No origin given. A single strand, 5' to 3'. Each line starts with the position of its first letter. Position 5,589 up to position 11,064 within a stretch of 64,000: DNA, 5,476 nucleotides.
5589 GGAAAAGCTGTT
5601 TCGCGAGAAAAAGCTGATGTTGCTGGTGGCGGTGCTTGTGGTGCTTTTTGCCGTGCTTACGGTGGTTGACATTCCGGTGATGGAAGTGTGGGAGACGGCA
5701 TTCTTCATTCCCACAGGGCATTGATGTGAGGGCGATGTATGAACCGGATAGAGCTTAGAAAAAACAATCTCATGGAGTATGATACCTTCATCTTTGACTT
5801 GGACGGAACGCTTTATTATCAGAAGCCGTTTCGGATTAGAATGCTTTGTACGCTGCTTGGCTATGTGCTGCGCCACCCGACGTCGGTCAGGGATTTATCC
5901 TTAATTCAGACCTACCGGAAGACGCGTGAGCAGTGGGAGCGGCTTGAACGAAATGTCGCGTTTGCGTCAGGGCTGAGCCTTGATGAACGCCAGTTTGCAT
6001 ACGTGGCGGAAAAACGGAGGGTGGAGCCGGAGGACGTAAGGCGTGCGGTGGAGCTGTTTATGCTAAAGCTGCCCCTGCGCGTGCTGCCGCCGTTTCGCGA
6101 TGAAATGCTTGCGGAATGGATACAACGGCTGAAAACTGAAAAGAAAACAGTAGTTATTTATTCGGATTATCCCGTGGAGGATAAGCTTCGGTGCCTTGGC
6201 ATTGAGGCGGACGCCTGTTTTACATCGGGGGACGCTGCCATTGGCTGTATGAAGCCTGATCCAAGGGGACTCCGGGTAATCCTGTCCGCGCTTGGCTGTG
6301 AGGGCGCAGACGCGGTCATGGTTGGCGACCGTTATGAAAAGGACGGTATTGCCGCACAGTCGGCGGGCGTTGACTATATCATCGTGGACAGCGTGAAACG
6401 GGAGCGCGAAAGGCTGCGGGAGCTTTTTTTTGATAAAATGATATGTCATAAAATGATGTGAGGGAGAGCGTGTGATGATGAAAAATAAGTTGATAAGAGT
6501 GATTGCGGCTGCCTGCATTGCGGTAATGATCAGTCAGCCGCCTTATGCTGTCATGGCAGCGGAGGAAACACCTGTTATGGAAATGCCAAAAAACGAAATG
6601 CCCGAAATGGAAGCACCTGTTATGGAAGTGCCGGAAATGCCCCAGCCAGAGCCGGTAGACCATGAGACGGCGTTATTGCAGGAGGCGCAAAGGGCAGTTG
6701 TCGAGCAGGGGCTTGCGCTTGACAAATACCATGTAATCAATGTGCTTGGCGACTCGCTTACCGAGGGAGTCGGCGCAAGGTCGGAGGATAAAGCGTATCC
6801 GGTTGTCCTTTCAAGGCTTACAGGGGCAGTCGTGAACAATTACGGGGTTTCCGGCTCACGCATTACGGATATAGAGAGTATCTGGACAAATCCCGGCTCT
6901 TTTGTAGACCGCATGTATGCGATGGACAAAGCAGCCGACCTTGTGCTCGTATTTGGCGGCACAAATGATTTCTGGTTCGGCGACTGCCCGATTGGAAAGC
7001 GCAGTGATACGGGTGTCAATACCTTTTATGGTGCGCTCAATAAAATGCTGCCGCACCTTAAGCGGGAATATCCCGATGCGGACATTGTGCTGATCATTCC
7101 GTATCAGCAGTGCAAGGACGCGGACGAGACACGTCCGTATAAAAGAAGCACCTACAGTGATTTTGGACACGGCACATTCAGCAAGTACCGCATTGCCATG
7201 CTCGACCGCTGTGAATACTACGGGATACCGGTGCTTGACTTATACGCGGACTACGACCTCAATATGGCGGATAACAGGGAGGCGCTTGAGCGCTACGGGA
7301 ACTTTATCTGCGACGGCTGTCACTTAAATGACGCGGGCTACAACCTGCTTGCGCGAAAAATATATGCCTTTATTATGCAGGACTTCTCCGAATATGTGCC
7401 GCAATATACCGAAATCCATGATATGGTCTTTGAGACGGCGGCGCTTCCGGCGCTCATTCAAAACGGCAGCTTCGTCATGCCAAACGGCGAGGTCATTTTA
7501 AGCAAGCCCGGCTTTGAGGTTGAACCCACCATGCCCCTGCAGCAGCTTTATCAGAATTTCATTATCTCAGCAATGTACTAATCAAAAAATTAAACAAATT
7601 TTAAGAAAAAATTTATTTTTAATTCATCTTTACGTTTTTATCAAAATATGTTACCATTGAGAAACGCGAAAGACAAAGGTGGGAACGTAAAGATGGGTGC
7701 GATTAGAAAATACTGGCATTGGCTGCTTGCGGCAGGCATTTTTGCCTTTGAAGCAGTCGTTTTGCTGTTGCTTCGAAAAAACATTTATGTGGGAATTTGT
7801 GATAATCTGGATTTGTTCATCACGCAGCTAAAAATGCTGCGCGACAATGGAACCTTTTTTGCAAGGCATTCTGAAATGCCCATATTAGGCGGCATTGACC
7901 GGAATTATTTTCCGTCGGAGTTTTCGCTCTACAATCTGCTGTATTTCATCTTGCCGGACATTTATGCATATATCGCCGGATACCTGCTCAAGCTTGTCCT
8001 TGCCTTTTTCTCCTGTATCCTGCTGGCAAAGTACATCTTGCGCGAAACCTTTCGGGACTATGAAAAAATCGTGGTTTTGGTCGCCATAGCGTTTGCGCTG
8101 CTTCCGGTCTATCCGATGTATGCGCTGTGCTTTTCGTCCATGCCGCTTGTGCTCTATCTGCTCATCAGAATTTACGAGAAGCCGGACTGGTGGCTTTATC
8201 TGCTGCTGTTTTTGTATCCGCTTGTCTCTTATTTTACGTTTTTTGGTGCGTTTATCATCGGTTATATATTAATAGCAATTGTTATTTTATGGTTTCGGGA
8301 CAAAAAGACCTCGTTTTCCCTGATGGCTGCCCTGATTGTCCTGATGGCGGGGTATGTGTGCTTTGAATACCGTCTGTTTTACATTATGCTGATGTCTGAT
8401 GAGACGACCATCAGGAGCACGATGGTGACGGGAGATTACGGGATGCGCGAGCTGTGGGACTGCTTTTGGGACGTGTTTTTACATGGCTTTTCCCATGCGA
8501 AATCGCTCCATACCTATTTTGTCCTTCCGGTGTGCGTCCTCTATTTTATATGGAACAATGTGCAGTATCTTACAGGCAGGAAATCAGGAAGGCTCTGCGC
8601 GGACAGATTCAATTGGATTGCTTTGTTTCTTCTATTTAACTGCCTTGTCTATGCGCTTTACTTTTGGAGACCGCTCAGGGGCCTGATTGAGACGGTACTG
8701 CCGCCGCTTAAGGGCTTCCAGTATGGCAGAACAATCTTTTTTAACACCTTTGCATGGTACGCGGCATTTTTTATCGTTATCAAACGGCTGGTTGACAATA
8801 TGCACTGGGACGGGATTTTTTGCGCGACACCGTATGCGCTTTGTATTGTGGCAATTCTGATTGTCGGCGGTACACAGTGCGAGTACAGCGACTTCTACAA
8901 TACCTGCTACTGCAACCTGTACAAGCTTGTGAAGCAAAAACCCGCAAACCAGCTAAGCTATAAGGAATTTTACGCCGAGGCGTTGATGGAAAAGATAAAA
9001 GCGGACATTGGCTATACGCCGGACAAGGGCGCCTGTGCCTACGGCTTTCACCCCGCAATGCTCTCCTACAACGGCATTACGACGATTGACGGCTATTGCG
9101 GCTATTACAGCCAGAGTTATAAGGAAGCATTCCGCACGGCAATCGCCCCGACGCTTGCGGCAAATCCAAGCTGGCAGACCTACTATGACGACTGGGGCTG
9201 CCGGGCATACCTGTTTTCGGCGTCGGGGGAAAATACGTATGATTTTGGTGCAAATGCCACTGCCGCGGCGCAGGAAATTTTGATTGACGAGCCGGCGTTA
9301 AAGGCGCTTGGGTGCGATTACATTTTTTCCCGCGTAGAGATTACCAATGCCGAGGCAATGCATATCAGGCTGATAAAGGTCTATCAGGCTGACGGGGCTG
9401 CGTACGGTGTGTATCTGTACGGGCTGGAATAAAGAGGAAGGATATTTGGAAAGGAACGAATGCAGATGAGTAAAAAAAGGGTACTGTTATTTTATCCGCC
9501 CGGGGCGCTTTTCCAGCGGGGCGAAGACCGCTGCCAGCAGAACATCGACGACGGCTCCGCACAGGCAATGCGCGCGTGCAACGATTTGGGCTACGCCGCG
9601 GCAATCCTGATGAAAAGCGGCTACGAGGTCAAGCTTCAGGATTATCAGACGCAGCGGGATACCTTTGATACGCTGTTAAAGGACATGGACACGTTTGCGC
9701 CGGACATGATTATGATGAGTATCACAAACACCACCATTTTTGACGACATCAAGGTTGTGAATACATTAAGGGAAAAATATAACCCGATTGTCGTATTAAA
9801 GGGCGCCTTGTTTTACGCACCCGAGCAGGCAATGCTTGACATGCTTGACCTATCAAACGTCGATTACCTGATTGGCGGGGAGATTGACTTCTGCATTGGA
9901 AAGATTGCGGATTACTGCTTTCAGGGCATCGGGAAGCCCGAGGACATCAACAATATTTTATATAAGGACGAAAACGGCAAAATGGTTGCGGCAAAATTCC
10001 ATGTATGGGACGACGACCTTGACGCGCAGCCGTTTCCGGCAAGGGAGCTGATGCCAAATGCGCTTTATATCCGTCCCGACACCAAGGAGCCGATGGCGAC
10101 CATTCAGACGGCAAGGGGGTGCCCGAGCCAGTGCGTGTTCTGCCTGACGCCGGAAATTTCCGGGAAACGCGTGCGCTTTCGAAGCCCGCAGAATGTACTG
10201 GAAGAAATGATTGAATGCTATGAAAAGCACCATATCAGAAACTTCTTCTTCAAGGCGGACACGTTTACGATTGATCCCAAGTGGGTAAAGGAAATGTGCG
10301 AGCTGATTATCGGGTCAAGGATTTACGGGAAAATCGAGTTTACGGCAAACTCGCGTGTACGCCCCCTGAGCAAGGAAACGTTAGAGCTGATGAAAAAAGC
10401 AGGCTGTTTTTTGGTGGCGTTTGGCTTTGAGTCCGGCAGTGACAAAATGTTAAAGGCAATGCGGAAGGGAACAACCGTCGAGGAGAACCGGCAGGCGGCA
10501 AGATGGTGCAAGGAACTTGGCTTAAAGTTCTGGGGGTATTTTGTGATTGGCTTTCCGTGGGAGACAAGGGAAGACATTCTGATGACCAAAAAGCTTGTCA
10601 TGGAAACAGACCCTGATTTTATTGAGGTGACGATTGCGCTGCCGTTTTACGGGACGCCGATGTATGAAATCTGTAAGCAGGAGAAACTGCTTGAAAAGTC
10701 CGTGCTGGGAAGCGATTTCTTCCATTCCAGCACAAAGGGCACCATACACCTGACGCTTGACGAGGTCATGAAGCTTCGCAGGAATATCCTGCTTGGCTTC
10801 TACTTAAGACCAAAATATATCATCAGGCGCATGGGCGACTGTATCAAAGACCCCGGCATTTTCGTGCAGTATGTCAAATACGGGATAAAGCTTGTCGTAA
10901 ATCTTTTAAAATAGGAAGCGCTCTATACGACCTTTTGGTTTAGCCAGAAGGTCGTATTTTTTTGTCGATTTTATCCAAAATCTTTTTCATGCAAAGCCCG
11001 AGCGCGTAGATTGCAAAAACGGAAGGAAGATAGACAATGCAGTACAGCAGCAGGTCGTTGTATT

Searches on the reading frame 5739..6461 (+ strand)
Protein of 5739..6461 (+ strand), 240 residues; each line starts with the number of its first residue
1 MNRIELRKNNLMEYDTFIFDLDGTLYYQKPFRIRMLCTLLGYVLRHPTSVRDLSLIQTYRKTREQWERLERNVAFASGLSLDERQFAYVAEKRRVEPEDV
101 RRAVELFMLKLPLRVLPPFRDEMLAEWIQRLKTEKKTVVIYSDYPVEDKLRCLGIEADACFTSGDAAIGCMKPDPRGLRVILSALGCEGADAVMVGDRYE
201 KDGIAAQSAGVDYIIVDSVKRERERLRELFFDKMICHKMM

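Call 6: search_protein_families(library=pfam, proteins=[window:5739-6461:+])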
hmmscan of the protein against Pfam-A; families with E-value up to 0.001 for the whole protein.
window:5739-6461:+ (240 aa): 3 families
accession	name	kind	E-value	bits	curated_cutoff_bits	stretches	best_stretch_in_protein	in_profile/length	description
PF00702.32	Hydrolase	-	5.9e-17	63.1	26.4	1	14-210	1-191/191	haloacid dehalogenase-like hydrolase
PF13419.12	HAD_2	-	3.5e-10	40.7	23.8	1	18-216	2-178/178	Haloacid dehalogenase-like hydrolase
PF13242.12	Hydrolase_like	-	3.7e-09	36.8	22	1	170-227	2-59/75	HAD-hyrolase-like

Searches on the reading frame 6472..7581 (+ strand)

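Call 6: search_protein_families(library=pfam, proteins=[window:6472-7581:+])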
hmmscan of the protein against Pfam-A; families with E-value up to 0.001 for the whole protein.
window:6472-7581:+ (369 aa): 3 families
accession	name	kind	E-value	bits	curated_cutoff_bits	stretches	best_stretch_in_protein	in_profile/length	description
PF13472.12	Lipase_GDSL_2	-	2.8e-21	77.2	32.9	1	91-291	1-177/178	GDSL-like Lipase/Acylhydrolase family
PF00657.28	Lipase_GDSL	-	1.3e-13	52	23.6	1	91-297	3-208/208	GDSL-like Lipase/Acylhydrolase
PF16255.11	Lipase_GDSL_lke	-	0.00029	20.6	29.2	1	134-209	73-151/203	GDSL-like Lipase/Acylhydrolase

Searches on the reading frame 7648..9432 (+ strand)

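Call 5: search_protein_families(library=pfam, proteins=[window:7648-9432:+])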
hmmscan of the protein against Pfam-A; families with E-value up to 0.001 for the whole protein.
window:7648-9432:+ (594 aa): 1 family
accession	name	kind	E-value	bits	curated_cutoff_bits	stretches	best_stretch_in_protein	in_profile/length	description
PF19510.5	DUF6044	-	2.5e-157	525.2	27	1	19-593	5-563/564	Protein of unknown function (DUF6044)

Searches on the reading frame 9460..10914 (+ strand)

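Call 5: search_protein_families(library=pfam, proteins=[window:9460-10914:+])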
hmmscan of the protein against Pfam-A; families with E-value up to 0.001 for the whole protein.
window:9460-10914:+ (484 aa): 2 families
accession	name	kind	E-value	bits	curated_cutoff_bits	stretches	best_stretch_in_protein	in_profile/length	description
PF04055.27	Radical_SAM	-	1.5e-23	84.3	29.5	1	216-379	2-165/166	Radical SAM superfamily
PF02310.24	B12-binding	-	1.1e-06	29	32.1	1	45-123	19-97/121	B12 binding domain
